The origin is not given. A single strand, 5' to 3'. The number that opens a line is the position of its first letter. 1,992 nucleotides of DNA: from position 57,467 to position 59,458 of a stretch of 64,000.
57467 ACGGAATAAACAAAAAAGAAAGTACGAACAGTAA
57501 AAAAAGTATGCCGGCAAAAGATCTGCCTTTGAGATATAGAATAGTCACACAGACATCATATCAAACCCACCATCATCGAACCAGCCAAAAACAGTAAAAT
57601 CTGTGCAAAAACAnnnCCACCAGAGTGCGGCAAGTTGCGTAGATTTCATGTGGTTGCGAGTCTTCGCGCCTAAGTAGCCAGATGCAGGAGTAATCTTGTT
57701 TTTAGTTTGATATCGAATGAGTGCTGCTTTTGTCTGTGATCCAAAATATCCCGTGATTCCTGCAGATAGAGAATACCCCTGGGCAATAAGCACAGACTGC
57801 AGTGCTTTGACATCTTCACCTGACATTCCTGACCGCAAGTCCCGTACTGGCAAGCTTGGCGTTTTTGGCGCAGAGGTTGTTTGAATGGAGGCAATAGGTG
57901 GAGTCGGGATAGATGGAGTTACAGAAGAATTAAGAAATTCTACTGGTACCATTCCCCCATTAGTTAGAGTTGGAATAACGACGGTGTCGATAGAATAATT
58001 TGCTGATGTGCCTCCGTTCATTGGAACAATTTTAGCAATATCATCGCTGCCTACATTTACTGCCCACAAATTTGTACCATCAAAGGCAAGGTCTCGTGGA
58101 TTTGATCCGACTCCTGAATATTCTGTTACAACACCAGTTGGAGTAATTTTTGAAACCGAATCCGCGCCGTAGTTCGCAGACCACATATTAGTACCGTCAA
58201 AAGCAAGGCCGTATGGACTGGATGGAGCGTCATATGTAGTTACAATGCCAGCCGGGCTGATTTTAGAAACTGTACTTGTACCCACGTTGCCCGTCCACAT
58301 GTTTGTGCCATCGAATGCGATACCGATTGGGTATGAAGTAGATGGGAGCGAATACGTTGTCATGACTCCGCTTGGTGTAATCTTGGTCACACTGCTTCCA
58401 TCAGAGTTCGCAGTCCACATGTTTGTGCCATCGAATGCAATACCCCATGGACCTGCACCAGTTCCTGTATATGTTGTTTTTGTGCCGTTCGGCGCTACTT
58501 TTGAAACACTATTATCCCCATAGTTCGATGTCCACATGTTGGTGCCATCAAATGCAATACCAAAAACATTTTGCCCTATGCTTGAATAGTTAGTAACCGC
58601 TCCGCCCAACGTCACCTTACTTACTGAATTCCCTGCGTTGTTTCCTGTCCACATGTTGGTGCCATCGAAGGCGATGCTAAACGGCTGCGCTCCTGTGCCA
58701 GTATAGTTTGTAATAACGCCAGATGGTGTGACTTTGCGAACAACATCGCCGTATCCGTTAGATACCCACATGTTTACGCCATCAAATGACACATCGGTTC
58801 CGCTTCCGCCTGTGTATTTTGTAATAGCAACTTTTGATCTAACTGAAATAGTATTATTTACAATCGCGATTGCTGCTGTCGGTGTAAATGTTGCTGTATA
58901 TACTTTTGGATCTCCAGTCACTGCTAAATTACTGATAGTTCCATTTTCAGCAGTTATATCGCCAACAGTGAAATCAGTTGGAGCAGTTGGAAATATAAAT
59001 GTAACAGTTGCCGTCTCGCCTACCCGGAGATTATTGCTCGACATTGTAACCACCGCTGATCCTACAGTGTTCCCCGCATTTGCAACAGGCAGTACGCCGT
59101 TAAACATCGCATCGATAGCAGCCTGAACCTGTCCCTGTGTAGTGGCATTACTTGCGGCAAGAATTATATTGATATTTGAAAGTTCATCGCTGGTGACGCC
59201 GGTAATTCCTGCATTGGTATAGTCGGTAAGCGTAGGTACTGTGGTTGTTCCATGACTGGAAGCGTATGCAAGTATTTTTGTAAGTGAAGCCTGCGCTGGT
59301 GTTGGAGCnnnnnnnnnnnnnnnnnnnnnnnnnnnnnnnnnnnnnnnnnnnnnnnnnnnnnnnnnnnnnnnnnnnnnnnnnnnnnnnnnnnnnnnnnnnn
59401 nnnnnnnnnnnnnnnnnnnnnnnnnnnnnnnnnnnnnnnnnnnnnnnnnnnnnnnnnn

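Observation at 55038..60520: Tandem pair of giant secreted repeat proteins, both ending in PG_binding_1 domains, with near-identical intragenic DNA repeats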

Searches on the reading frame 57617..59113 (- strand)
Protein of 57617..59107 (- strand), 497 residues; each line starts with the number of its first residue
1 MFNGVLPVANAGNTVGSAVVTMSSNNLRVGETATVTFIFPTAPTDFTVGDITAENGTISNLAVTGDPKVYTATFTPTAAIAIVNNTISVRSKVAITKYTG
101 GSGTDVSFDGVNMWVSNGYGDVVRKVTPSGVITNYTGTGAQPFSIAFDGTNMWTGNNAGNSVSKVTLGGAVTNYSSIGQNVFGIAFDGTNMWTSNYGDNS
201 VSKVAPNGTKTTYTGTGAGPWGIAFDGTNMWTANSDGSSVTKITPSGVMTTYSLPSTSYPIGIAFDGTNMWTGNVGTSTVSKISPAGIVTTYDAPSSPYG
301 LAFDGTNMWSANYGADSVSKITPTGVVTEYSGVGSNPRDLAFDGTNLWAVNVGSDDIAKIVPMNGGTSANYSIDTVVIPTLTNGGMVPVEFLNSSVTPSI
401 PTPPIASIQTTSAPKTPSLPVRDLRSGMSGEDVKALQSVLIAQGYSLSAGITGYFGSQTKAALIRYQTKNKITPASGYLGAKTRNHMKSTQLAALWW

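Call 21: find_homologous_proteins(query=window:57617-59107:-, max_evalue=0.00001)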
Query seq(497 aa) (497 aa): 853 proteins with E <= 0.00001 among 8000 candidates; the best 120 are listed.
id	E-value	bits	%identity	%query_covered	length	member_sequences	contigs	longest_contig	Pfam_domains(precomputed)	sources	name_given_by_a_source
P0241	3.8e-164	565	55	75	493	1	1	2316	PF24684.2,PF19078.7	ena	-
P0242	3.0e-131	457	40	97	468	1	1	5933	PF01471.24,PF19078.7,PF08450.19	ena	-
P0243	3.7e-128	446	44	95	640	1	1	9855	PF24684.2,PF01471.24,PF19078.7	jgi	jgi:hypothetical protein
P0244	8.8e-123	429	58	77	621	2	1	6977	PF19078.7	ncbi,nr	ncbi:MAG: hypothetical protein KBC67_03425, partial [Candidatus Pacebacteria bacterium]|nr:hypotheti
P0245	5.3e-122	426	57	77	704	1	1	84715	PF19078.7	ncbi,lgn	-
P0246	1.2e-120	422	50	66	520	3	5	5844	PF24684.2,PF19078.7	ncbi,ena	-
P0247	2.6e-119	417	51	73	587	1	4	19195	PF24684.2,PF01471.24,PF19078.7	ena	-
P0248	6.7e-116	406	58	52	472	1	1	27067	PF26696.1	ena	-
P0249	3.6e-115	403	51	70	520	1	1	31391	PF19078.7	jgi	jgi:hypothetical protein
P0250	9.1e-114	399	57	72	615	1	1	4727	PF01471.24,PF19078.7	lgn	-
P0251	9.0e-109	382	56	76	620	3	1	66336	PF24684.2,PF19078.7,PF08450.19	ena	-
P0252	3.3e-106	374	54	77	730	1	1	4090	PF24684.2,PF01471.24,PF19078.7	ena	-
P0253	6.9e-104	366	47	97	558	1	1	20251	PF15025.13,PF01471.24,PF19078.7,PF08450.19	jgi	-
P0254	1.7e-103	365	53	76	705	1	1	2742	PF24684.2,PF01471.24,PF19078.7,PF08450.19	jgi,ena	jgi:hypothetical protein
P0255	1.4e-102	362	57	54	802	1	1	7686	-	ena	-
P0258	5.3e-96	340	50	76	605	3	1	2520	PF24684.2,PF01471.24,PF19078.7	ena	-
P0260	1.8e-90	322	42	95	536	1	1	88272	PF24684.2,PF01471.24,PF19078.7,PF08450.19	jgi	jgi:hypothetical protein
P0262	6.0e-88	314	47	70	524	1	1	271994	PF24684.2,PF19078.7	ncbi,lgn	ncbi:MAG: Ig-like domain-containing protein [bacterium]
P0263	9.1e-87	310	42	98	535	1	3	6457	PF24684.2,PF01471.24,PF19078.7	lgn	-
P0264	2.1e-86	309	41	94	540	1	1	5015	PF24684.2,PF01471.24,PF19078.7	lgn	-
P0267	9.0e-85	303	55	52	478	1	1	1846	PF07963.18,PF24684.2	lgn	-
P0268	1.1e-84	303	42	89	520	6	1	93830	PF24684.2,PF19078.7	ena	-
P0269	1.5e-83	299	58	43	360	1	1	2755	PF24684.2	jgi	-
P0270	6.4e-83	297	35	94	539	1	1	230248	PF24684.2,PF01471.24,PF19078.7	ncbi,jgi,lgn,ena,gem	ncbi:MAG: Ig-like domain-containing protein [Candidatus Paceibacterota bacterium]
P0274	1.2e-79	286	48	71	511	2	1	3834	PF24684.2,PF19078.7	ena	-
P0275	6.9e-77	277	50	42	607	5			PF07705.18,PF24684.2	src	-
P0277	3.0e-76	275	48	52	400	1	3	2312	PF24684.2,PF01436.28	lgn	-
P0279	8.9e-75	270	45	56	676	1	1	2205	PF07963.18,PF24684.2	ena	-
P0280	3.9e-74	268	51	51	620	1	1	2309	PF24684.2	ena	-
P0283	2.9e-73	265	50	52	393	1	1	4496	PF24684.2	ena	-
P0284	4.3e-73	265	54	51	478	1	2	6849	PF07963.18,PF24684.2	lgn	-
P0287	1.0e-72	264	53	52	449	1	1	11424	PF24684.2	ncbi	-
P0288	2.1e-72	262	48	53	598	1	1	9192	PF24684.2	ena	-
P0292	4.1e-70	255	51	49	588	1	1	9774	PF24684.2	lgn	-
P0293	1.8e-69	253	47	57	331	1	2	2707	PF24684.2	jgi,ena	jgi:hypothetical protein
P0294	2.5e-69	252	61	36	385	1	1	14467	PF24684.2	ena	-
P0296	8.0e-69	251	46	47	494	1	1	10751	PF07963.18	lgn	-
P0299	2.4e-66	242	45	49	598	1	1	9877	PF24684.2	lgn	-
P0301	7.0e-66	241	47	57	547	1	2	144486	PF24684.2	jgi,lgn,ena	jgi:hypothetical protein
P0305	3.8e-64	235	44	52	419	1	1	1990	PF24684.2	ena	-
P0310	3.3e-63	232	50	49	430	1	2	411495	PF07963.18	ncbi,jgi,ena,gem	jgi:prepilin-type N-terminal cleavage/methylation domain-containing protein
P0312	3.2e-62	229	43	48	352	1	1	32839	PF24684.2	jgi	jgi:hypothetical protein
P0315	4.9e-62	228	44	59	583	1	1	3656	PF16410.11,PF24684.2,PF08450.19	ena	-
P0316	1.8e-61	226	45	54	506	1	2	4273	PF07963.18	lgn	-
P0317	3.5e-61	225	44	54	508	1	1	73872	PF07963.18,PF24684.2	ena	-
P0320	5.1e-60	222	35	52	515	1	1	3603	PF03951.25,PF24684.2,PF01436.28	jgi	jgi:YVTN family beta-propeller protein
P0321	1.8e-59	220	37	75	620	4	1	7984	PF24684.2,PF19078.7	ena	-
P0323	1.1e-58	217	49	53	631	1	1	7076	PF07963.18,PF24684.2,PF08450.19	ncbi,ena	-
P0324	4.0e-58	215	43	59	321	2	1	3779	PF24684.2,PF01471.24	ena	-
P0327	3.8e-57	212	44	51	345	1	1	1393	PF24684.2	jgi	jgi:hypothetical protein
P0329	1.3e-56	210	41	56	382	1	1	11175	PF24684.2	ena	-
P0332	2.7e-56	209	44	52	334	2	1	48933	PF24684.2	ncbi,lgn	-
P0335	1.8e-55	207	46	50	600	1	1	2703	PF24684.2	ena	-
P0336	1.9e-55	207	49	54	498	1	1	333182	PF07963.18,PF24684.2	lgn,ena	-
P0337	2.8e-55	206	44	52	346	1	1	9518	PF24684.2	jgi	-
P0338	5.1e-55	205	38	51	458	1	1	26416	PF02839.20,PF24684.2,PF01436.28,PF08450.19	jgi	jgi:YVTN family beta-propeller protein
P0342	9.8e-55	204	52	38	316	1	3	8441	PF24684.2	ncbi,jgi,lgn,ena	-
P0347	1.4e-53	200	44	46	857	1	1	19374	PF24684.2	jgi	jgi:hypothetical protein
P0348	1.4e-53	200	45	51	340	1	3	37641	PF24684.2,PF08450.19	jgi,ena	-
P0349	3.9e-53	199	52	44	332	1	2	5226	PF24684.2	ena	-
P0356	1.4e-52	197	29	66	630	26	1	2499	PF13360.14,PF23278.2,PF24684.2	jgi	jgi:DNA-binding beta-propeller fold protein YncE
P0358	2.0e-52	197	48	57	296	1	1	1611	PF24684.2,PF19078.7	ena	-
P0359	1.8e-51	193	40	51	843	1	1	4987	PF24684.2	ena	-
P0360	3.6e-51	192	50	37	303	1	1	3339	PF24684.2,PF08450.19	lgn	-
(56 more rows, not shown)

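Call 29: find_related_loci(query=A1, collection=genome_contigs, flank=8000)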
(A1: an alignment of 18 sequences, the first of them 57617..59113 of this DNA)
Query A1 (499 aa) in genome_contigs; peptide patterns used: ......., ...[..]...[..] (x = any residue, [..] = any of these).
290 stretches matched a pattern; 251 encode a relative of the query (tblastn E <= 1e-3); the best 80 are kept; 77 distinct loci.
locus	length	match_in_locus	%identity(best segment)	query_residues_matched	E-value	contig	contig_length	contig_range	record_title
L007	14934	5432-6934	62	1-499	0e+0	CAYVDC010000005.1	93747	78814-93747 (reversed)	MAG TPA_asm: uncultured Candidatus Saccharibacteria bacterium isolate SRP170004_co1_265 genome assembly, contig: NODE_25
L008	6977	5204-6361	58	2-383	3e-130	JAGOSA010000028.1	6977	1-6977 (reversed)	MAG: Candidatus Paceibacterota bacterium isolate Gw_Eff_bin_298 Gw_Eff_32699_length_6977_cov_20.239854, whole genome sho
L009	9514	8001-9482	46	20-486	2e-107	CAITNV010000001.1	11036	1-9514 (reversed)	MAG: Candidatus Taylorbacteria bacterium isolate Umea_bin-01178 genome assembly, contig: bin-01178:01/62, whole genome s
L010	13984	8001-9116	52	19-384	6e-100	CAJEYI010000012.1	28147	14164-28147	uncultured bacterium isolate SB-2103-1078-G15 genome assembly, contig: sag_spades_SB-2103-1078-G15_0000012, whole genome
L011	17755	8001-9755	40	2-491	7e-96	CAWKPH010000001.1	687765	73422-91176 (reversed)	MAG: uncultured bacterium isolate MFD04540.bin.1.3 genome assembly, contig: contig_1614, whole genome shotgun sequence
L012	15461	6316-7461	47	3-378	9e-94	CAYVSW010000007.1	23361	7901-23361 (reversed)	MAG TPA_asm: uncultured Candidatus Saccharibacteria bacterium isolate SRP219642_co7_46 genome assembly, contig: NODE_305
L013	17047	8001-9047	47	11-357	4e-85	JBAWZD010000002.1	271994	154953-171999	MAG: bacterium isolate ELA106 MAG106_2, whole genome shotgun sequence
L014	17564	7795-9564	57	97-364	5e-81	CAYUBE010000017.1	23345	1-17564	MAG TPA_asm: uncultured Candidatus Saccharibacteria bacterium isolate binchicken_co3_598 genome assembly, contig: NODE_6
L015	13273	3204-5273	54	101-415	1e-79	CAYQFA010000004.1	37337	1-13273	MAG TPA_asm: uncultured Candidatus Saccharibacteria bacterium isolate binchicken_co3_503 genome assembly, contig: NODE_3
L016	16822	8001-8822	54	86-364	2e-79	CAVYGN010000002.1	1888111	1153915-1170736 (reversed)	MAG: uncultured Spirochaetota bacterium isolate MFD03726.bin.1.3 genome assembly, contig: contig_31295, whole genome sho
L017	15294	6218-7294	48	22-404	5e-78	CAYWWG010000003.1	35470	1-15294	MAG TPA_asm: uncultured Candidatus Saccharibacteria bacterium isolate SRP135725_co1_60 genome assembly, contig: NODE_123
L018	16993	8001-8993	50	33-364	2e-77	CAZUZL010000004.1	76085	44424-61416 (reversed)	MAG TPA_asm: uncultured Candidatus Saccharibacteria bacterium isolate SRP296810_co1_403 genome assembly, contig: NODE_27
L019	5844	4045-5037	50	33-364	2e-76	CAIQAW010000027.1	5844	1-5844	Candidatus Nomurabacteria bacterium isolate Kiruna_bin-09228 genome assembly, contig: bin-09228:27/82, whole genome shot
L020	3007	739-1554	57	86-364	2e-77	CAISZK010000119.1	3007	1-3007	MAG: uncultured Bacteroidetes bacterium isolate AlinenLipids_bin-4460 genome assembly, contig: bin-4460:119/476, whole g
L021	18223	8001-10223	56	101-374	7e-76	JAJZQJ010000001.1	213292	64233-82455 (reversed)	MAG: bacterium isolate SKS1.bin43 NODE_53_length_213292_cov_3.190327, whole genome shotgun sequence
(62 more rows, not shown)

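Call 74: search_solved_structures(query=A1, max_evalue=0.01, show_alignments=2)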
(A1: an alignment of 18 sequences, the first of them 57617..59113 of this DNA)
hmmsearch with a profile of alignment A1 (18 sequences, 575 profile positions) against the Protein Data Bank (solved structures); distinct sequences matched with E-value up to 0.01: 23.
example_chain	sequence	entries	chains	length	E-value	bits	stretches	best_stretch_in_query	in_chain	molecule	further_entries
2z2n_A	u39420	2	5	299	9.5e-25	90.4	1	138-393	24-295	virginiamycin B lyase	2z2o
2z2p_A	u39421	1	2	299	1.4e-24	89.9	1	140-393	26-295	Virginiamycin B lyase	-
2qc5_A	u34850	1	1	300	3.7e-18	68.7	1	177-410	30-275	Streptogramin B lactonase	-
5tv7_A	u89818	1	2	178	7e-07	31.4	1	467-571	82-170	Putative peptidoglycan-binding/hydrolysing protein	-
4xxt_A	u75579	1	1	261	1.1e-05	27.5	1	472-553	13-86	Fusion of predicted Zn-dependent amidase/peptidase (Cell wall hydrolase/DD-carboxypeptidas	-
3hxj_A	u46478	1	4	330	3.3e-05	25.9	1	123-381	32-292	Pyrrolo-quinoline quinone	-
4nso_A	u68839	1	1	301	3.9e-05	25.7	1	494-571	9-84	Effector protein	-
8ptf_A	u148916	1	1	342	4.6e-05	25.4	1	282-383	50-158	YncE family protein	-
8ptd_A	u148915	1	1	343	4.6e-05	25.4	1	282-383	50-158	YncE family protein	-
1lbu_A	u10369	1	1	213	6e-05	25.1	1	494-572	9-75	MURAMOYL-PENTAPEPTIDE CARBOXYPEPTIDASE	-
4lpq_A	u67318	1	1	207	8.4e-05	24.6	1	496-570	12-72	ErfK/YbiS/YcfS/YnhG family protein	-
6tci_A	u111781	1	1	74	9.4e-05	24.4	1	493-572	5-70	Spore cortex-lytic enzyme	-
3bkh_A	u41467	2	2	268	0.00012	24.1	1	490-570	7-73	lytic transglycosylase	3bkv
8blw_B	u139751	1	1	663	0.00014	23.8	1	282-383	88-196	YncE family protein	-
5nm7_G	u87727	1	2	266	0.00046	22.1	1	493-570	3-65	Peptidoglycan-binding domain 1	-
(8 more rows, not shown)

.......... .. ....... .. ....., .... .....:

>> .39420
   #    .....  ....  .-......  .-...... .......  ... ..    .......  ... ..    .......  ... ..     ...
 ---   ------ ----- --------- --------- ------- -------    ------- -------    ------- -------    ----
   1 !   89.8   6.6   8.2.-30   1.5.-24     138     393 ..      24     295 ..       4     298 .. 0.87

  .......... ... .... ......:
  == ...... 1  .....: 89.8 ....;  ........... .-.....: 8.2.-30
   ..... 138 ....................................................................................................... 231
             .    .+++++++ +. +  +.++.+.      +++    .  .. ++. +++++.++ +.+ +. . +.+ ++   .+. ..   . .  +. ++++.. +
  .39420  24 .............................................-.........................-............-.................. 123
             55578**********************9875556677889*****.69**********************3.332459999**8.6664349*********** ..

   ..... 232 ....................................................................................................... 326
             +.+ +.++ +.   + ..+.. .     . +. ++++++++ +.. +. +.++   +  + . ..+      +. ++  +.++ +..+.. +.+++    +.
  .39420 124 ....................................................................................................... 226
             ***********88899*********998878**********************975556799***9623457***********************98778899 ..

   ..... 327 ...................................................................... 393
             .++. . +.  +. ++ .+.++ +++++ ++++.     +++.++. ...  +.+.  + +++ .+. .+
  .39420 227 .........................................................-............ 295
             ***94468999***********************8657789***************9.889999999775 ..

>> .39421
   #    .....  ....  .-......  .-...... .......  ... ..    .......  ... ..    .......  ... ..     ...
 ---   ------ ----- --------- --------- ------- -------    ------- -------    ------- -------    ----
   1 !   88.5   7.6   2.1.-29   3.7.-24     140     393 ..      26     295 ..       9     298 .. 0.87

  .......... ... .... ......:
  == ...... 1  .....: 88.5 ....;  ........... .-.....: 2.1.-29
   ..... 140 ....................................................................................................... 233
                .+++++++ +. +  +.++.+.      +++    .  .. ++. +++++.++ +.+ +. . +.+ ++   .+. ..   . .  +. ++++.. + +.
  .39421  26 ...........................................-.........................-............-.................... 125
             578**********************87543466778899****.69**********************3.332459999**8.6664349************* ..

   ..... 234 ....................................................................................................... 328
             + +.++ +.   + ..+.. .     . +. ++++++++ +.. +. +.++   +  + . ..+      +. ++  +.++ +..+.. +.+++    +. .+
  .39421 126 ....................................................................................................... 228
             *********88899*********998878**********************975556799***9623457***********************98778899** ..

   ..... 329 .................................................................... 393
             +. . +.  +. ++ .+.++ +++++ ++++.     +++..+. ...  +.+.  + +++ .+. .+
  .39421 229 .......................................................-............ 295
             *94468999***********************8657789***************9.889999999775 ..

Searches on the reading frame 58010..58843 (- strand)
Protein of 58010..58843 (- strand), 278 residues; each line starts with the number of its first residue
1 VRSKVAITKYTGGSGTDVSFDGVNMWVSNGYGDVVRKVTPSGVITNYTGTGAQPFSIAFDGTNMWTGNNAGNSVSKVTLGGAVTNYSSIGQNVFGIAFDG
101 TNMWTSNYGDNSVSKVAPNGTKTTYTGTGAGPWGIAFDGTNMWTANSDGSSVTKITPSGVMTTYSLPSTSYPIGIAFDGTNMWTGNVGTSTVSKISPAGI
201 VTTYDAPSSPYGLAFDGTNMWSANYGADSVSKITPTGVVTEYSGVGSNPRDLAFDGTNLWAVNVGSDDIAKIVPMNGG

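Call 8: search_protein_families(library=pfam, proteins=[window:58010-58843:-], max_evalue=10)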
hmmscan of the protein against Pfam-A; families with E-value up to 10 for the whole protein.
seq(278 aa): 7 families
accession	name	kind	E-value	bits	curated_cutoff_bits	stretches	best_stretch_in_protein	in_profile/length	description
PF24684.1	Vgb_lyase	-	2.5e-24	86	50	2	101-273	66-250/290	Virginiamycin B lyase family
PF08450.18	SGL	-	7.8e-06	26.1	26.3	2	132-182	186-237/246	SMP-30/Gluconolactonase/LRE-like region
PF06632.17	XRCC4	-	8.4e-05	22.9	26.2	0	177-194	21-38/102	XRCC4 N-terminal domain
PF05430.17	Methyltransf_30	-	0.051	13.9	22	0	102-129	66-93/124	S-adenosyl-L-methionine-dependent methyltransferase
PF21158.3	flgK_1st_1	-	0.089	13.3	24.2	2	68-143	2-66/81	Flagellar hook-associated protein 1, D2-like domain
PF10749.14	DUF2534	-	1.6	9.4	22.4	0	150-171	24-45/80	Protein of unknown function (DUF2534)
PF05593.20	RHS_repeat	-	3.4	8.6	22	0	114-126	9-21/38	RHS Repeat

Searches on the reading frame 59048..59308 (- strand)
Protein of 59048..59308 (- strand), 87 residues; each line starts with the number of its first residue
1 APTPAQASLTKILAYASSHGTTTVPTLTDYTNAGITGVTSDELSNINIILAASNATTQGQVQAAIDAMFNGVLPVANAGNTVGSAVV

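Call 8: search_protein_families(library=pfam, proteins=[window:59048-59308:-], max_evalue=10)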
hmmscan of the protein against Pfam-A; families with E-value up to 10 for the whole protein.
seq(87 aa): 0 families
